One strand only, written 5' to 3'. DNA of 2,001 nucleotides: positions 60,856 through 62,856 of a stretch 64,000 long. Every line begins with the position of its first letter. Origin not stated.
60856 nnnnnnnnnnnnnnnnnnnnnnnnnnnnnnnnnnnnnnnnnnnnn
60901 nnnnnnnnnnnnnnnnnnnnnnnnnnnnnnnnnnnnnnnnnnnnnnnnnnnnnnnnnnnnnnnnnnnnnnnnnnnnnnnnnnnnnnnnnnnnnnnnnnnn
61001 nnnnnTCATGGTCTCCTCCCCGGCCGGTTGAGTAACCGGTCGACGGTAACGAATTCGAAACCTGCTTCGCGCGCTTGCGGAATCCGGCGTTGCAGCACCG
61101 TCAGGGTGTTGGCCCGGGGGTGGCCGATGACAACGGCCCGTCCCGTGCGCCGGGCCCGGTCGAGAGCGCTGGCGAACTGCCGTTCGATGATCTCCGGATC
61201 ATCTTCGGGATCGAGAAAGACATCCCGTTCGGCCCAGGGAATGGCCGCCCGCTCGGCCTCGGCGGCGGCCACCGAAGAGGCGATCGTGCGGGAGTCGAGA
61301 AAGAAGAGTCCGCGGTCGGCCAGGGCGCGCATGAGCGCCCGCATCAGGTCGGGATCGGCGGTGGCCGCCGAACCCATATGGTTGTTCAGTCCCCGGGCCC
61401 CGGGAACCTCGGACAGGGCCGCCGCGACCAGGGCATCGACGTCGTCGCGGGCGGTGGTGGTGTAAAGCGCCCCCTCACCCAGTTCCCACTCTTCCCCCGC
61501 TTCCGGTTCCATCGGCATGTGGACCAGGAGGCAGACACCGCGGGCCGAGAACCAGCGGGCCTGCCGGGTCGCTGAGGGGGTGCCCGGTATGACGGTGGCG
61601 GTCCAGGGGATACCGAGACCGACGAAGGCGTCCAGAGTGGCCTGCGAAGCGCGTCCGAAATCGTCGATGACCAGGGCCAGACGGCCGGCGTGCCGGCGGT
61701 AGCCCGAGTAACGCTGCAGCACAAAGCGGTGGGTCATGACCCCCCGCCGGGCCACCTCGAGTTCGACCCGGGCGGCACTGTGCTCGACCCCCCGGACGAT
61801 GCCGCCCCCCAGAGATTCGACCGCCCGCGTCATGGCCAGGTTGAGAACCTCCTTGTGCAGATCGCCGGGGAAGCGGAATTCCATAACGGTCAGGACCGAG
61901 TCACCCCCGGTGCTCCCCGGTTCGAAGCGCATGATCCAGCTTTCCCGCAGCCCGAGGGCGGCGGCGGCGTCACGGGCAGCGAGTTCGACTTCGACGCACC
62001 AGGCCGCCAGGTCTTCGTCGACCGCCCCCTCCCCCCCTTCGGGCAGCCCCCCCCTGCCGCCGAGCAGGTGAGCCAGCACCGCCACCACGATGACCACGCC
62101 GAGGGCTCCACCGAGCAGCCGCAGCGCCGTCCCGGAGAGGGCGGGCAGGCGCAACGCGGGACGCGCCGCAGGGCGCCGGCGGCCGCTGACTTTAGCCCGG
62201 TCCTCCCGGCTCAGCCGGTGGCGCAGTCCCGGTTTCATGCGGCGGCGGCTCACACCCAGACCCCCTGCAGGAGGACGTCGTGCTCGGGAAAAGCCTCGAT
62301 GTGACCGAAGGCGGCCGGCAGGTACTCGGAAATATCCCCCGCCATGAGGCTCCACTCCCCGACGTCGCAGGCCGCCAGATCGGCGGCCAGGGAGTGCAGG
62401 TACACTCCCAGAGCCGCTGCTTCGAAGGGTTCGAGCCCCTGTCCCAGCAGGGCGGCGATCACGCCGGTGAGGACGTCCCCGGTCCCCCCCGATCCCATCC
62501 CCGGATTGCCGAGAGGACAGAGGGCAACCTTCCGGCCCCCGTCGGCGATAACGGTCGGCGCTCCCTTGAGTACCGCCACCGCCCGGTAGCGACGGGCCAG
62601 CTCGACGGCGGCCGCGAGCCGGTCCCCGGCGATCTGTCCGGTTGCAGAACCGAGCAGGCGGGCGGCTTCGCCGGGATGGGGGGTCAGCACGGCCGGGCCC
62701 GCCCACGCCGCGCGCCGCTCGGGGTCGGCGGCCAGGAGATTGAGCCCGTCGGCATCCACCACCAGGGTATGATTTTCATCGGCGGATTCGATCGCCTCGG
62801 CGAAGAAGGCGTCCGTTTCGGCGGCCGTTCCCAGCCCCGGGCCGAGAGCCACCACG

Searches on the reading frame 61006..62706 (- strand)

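Call 84: search_protein_families(library=pfam, proteins=[window:61006-62706:-], max_evalue=0.00001)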
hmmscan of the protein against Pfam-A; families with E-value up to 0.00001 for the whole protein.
window:61006-62706:- (566 aa): 1 family
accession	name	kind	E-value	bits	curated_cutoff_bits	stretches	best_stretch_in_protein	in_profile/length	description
PF04748.18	Polysacc_deac_2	-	1.2e-66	224.3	27.5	1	345-558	1-211/212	Divergent polysaccharide deacetylase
